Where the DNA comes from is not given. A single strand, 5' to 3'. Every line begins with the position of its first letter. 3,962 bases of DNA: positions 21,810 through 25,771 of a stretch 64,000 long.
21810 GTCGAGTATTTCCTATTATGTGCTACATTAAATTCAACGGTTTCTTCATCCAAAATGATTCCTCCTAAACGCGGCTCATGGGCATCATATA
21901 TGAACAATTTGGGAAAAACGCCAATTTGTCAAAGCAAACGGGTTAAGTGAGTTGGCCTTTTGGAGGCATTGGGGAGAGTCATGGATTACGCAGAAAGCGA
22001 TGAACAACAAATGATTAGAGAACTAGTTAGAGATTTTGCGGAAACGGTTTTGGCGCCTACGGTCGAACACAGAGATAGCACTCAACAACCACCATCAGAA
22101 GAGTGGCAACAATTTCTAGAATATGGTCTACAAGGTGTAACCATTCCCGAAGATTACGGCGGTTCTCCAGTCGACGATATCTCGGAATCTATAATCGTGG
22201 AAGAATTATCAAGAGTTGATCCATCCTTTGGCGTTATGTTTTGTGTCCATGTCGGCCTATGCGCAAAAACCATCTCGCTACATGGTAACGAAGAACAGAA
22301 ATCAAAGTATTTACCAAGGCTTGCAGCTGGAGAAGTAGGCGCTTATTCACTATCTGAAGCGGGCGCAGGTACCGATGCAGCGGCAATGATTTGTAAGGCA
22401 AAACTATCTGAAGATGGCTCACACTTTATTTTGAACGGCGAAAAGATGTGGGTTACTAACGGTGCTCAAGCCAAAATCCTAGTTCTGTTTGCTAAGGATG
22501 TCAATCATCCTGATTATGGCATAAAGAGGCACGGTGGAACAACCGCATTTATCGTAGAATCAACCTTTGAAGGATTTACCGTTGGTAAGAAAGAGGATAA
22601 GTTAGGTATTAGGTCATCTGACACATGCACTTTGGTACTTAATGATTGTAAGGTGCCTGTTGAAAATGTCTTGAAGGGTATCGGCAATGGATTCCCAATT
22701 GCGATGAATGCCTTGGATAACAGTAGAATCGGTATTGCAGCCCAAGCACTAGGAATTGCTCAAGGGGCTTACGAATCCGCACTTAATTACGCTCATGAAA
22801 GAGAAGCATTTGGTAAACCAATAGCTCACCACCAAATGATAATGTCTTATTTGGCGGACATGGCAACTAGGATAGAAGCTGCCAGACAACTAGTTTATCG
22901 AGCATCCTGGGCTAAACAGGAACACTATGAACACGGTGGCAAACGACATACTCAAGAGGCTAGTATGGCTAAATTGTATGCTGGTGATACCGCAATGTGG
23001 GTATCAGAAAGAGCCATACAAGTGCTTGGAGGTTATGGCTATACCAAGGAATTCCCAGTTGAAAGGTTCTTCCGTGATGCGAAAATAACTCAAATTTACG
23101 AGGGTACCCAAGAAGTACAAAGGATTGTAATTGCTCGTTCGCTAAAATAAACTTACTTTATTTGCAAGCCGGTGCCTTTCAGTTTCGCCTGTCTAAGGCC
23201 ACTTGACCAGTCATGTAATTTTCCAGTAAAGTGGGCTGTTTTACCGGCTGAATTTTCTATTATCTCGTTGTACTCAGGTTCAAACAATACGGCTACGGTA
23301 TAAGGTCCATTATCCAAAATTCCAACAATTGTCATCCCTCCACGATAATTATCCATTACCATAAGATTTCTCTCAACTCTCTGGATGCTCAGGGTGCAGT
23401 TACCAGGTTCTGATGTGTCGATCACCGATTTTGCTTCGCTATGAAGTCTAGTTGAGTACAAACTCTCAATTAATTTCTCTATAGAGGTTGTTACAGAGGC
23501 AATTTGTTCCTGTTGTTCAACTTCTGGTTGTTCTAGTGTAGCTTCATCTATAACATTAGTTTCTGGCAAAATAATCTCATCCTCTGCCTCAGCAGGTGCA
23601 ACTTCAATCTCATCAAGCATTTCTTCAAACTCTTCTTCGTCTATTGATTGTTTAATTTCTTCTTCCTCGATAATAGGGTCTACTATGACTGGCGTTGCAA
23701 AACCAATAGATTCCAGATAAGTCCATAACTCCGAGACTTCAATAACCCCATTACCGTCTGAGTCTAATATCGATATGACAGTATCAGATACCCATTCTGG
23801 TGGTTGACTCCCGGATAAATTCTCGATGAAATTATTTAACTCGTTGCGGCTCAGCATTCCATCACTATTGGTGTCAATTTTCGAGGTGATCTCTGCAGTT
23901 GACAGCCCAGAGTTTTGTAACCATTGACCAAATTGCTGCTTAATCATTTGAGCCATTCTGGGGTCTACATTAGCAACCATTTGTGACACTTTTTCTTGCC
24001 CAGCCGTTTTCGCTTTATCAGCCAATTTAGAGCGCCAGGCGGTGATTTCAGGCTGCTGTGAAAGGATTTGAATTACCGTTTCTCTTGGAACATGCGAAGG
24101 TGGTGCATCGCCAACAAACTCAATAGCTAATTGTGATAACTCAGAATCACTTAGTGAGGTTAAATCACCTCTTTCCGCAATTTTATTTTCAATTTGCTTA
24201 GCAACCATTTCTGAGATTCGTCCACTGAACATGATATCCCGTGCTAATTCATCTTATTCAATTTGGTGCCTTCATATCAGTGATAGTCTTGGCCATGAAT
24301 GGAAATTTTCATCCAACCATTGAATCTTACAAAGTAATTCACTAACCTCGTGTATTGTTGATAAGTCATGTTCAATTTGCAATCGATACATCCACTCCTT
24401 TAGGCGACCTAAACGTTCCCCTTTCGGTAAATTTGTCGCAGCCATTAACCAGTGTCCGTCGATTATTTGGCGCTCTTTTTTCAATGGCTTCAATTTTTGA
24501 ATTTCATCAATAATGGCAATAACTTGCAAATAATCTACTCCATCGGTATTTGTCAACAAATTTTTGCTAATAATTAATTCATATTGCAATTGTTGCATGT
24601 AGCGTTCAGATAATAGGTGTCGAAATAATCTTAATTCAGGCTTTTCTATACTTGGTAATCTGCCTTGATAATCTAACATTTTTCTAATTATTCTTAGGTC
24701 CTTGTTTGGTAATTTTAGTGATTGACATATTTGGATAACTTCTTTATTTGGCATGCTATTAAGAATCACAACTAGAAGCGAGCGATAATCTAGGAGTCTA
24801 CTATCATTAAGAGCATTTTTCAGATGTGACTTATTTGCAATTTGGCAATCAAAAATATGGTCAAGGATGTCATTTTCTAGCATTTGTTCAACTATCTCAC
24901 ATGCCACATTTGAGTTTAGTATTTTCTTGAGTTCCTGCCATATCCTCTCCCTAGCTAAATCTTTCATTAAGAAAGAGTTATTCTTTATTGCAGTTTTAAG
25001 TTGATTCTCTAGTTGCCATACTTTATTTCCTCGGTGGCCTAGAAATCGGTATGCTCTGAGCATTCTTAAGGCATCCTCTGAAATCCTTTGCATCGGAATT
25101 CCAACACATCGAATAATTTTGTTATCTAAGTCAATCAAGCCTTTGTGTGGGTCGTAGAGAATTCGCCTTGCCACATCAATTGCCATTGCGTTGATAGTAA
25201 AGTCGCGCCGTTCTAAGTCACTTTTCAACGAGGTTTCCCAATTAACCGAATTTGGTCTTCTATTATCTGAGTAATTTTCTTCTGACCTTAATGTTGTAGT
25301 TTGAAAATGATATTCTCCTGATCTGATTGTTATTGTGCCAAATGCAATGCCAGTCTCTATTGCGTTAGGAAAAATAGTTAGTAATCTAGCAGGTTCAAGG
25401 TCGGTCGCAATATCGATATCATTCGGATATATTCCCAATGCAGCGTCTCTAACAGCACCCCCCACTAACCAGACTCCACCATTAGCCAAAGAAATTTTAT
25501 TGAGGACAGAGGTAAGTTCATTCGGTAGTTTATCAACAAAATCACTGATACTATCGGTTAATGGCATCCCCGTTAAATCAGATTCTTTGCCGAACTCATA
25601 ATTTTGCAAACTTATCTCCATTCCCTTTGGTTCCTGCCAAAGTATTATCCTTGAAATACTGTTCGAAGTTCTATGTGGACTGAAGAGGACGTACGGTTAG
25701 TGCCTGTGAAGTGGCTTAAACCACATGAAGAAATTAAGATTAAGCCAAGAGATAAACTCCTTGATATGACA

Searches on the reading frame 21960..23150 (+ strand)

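Call 57: search_protein_families(library=pfam, proteins=[window:21960-23150:+], max_evalue=0.00001)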
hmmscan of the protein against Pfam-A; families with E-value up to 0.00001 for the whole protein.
window:21960-23150:+ (396 aa): 4 families
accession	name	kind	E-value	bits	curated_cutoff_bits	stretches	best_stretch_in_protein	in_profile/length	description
PF00441.29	Acyl-CoA_dh_1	-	7.3e-52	175.9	22.4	1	242-395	1-149/150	Acyl-CoA dehydrogenase, C-terminal domain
PF02771.21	Acyl-CoA_dh_N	-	1.2e-35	122.7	22.9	1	13-125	1-113/113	Acyl-CoA dehydrogenase, N-terminal domain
PF08028.16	Acyl-CoA_dh_2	-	1.2e-27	97.2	22.7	1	257-384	1-133/134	Acyl-CoA dehydrogenase, C-terminal domain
PF02770.24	Acyl-CoA_dh_M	-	2.9e-21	75.9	33.3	1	128-230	1-97/97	Acyl-CoA dehydrogenase, middle domain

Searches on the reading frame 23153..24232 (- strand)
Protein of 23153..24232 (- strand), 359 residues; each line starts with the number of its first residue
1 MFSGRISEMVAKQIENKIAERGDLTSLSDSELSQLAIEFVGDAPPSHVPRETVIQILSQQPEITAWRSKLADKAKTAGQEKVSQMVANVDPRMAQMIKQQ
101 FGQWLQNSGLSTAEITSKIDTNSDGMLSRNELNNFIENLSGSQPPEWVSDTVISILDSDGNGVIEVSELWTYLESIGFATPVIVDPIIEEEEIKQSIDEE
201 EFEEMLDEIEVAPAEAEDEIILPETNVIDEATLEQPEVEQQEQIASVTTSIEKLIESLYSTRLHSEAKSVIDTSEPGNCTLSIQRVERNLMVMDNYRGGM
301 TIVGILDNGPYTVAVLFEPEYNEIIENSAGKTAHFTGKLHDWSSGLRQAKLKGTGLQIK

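Call 57: search_protein_families(library=pfam, proteins=[window:23153-24232:-], max_evalue=0.00001)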
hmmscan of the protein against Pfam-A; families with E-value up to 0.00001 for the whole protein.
window:23153-24232:- (359 aa): 3 families
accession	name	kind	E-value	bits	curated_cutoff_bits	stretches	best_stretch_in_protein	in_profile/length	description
PF13499.12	EF-hand_7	-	1.4e-08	35.4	30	0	118-169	10-62/67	EF-hand domain pair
PF13405.12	EF-hand_6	-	7.4e-08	31.9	25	0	117-139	7-29/30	EF-hand domain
PF13202.12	EF-hand_5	-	4.2e-07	29.6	25.9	0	118-135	7-24/25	EF hand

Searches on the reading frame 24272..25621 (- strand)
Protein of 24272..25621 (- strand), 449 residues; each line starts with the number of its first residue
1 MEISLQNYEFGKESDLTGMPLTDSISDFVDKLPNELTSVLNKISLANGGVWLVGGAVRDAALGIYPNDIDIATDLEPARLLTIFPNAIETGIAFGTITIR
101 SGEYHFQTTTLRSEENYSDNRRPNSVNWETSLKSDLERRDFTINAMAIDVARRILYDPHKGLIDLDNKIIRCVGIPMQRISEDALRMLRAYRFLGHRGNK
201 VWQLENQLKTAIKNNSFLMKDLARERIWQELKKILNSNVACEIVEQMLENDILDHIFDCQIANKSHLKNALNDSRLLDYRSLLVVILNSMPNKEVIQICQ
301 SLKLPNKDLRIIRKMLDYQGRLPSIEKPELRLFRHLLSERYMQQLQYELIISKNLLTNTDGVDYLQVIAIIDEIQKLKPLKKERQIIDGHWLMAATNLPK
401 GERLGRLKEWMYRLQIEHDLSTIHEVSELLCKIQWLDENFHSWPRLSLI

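Call 57: search_protein_families(library=pfam, proteins=[window:24272-25621:-], max_evalue=0.00001)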
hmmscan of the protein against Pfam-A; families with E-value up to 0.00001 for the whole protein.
window:24272-25621:- (449 aa): 2 families
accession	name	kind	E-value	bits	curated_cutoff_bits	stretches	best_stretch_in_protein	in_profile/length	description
PF01743.26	PolyA_pol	-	6.5e-34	117.4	23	1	50-171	1-126/126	Poly A polymerase head domain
PF12627.12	PolyA_pol_RNAbd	-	1.9e-09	37.6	22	1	204-257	4-57/64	Probable RNA and SrmB- binding site of polymerase A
